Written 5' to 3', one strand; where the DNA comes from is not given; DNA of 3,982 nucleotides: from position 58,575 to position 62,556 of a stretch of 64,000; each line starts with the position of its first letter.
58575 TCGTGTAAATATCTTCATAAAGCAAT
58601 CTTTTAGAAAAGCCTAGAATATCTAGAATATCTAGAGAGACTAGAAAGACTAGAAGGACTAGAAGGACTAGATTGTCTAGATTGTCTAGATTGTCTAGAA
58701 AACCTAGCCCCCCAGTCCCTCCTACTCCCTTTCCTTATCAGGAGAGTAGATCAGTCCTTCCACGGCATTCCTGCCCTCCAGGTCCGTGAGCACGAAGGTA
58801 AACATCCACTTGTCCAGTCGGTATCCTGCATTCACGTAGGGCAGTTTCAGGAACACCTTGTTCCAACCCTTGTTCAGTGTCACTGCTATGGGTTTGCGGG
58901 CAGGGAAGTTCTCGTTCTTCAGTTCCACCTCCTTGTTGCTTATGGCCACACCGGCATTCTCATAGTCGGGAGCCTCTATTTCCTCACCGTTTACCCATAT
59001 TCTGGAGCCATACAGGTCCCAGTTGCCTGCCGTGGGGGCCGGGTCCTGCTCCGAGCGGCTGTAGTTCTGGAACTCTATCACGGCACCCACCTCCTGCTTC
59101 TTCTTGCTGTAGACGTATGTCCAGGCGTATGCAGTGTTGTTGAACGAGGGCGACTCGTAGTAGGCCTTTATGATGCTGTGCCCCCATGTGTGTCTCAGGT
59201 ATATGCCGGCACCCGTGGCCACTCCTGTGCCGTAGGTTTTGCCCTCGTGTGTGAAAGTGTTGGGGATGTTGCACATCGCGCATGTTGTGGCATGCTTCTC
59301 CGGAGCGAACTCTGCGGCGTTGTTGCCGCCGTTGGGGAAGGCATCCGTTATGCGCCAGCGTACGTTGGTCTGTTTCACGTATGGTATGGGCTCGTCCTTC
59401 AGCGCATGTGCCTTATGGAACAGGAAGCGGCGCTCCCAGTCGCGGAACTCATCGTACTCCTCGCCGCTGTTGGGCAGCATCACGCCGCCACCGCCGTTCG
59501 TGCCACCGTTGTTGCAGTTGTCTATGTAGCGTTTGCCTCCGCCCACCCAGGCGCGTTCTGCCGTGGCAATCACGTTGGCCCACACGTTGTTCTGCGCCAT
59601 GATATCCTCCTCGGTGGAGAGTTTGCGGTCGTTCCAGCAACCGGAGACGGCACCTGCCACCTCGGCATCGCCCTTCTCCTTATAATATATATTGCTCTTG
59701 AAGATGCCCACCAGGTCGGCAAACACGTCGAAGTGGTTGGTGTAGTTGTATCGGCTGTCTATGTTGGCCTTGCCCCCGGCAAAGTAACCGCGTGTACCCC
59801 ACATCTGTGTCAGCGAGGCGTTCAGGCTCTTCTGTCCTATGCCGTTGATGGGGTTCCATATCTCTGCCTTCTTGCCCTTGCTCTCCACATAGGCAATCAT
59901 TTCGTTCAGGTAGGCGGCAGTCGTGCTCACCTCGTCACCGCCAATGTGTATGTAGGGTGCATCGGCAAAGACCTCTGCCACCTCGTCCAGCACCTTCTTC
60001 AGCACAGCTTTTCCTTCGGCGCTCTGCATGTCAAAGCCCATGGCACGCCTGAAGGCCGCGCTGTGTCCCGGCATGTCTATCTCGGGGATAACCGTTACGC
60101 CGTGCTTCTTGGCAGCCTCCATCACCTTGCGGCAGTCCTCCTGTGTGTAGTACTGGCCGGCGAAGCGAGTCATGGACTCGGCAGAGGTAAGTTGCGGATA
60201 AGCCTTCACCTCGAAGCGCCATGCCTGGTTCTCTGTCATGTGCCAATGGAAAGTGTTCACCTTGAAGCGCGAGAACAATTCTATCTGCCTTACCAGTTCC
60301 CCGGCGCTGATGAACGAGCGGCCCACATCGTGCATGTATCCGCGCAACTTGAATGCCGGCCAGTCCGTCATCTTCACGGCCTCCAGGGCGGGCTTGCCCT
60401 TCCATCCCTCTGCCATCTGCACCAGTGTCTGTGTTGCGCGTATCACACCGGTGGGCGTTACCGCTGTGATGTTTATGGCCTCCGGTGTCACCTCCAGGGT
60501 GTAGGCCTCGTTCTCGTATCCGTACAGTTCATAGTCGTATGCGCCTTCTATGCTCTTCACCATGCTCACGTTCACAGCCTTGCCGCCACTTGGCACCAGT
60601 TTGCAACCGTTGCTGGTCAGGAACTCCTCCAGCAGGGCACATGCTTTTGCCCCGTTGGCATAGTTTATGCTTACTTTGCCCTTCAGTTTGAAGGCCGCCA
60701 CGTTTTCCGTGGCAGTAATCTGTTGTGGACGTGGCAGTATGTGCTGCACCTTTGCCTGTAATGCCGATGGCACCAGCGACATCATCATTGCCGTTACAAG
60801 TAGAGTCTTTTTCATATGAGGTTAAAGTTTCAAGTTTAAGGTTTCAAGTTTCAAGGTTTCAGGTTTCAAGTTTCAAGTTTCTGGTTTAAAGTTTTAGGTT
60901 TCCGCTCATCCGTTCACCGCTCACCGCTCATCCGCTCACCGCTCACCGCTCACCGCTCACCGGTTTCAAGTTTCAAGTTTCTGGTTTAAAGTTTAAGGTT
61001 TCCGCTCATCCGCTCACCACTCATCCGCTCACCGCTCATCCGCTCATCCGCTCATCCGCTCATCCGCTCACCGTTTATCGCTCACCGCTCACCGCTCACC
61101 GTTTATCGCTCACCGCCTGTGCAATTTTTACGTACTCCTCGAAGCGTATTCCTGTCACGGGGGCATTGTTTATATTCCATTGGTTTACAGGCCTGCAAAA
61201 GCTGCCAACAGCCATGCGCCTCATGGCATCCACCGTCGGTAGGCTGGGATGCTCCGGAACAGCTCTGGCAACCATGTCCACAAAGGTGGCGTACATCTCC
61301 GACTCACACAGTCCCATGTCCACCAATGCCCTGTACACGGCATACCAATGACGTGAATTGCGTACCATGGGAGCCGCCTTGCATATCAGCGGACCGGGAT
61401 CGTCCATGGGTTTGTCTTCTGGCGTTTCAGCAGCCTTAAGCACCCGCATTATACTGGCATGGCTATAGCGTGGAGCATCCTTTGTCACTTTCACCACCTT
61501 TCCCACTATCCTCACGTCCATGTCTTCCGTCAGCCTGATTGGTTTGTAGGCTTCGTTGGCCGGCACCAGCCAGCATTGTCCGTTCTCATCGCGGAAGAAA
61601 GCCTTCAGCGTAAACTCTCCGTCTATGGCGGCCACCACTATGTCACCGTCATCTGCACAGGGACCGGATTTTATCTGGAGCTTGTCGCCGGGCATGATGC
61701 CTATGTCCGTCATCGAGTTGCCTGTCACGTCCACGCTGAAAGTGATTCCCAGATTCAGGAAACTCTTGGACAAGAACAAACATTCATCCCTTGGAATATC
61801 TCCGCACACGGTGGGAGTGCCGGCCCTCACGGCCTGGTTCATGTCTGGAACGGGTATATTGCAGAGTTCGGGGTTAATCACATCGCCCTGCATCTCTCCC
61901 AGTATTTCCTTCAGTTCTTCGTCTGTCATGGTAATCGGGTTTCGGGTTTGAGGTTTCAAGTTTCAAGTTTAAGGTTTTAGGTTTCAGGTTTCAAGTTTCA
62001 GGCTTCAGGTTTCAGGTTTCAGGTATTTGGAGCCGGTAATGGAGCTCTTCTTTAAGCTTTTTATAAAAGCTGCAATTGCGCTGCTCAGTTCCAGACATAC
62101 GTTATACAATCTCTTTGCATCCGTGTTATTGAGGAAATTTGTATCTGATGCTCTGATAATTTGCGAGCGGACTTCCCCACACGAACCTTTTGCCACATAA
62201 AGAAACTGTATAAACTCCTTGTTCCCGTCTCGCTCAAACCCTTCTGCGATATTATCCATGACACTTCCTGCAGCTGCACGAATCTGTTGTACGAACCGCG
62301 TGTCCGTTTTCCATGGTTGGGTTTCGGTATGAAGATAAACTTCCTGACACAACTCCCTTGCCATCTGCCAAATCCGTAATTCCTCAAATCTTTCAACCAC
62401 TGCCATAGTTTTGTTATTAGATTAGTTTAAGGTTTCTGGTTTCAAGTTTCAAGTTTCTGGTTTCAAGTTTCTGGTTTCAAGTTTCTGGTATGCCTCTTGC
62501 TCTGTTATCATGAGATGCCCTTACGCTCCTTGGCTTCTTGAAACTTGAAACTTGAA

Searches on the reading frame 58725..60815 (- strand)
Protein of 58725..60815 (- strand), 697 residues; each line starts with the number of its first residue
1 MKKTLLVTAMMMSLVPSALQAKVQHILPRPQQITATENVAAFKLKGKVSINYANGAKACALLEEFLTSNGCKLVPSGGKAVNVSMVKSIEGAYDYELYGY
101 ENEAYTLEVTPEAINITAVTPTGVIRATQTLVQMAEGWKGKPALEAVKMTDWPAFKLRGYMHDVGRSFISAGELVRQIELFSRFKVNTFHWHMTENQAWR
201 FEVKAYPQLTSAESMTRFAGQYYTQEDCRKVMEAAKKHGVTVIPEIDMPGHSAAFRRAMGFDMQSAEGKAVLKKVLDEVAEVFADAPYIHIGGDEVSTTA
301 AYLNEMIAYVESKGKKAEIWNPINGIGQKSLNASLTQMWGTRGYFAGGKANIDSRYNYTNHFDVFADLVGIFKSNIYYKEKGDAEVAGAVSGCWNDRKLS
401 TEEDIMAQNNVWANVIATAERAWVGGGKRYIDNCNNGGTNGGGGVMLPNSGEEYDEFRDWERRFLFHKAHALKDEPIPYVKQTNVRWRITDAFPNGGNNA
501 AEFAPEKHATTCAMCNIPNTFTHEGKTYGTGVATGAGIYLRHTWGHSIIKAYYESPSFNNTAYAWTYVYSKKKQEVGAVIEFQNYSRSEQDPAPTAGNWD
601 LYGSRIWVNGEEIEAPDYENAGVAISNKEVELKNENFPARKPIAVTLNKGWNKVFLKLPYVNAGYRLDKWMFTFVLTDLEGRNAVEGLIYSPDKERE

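Call 7: search_protein_families(library=pfam, proteins=[window:58725-60815:-])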
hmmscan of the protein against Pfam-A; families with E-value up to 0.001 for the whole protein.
window:58725-60815:- (697 aa): 3 families
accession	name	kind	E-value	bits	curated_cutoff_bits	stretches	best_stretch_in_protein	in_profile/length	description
PF00728.28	Glyco_hydro_20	-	2.8e-41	142.5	22.3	2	155-259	1-111/348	Glycosyl hydrolase family 20, catalytic domain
PF02838.20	Glyco_hydro_20b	-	4.9e-15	56.8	26.1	1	25-152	3-124/124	Glycosyl hydrolase family 20, domain 2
PF14845.11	Glycohydro_20b2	-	1.9e-07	32.3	27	1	91-134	90-130/130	beta-acetyl hexosaminidase like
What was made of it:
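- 58722..60815 (-): GH20 hexosaminidase gene upstream of array B. Its TAG stop is 18 nt from, and in frame with, the first TAG of the array. Pfam Glyco_hydro_20 and 20b (call 7).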

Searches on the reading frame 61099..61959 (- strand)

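Call 71: search_protein_families(library=pfam, proteins=[window:61099-61959:-], max_evalue=0.0001)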
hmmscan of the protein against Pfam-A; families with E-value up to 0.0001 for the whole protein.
window:61099-61959:- (287 aa): 1 family
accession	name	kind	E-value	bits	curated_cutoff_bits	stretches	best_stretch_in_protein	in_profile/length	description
PF00717.28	Peptidase_S24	-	4.1e-23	81.7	23.3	1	43-156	5-116/116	Peptidase S24-like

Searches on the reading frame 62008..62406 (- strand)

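Call 71: search_protein_families(library=pfam, proteins=[window:62008-62406:-], max_evalue=0.0001)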
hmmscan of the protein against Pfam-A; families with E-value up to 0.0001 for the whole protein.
window:62008-62406:- (133 aa): 1 family
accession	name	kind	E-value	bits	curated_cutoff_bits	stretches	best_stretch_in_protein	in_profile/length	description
PF05635.17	23S_rRNA_IVP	-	1e-31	109.7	33.8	1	8-111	1-104/106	23S rRNA-intervening sequence protein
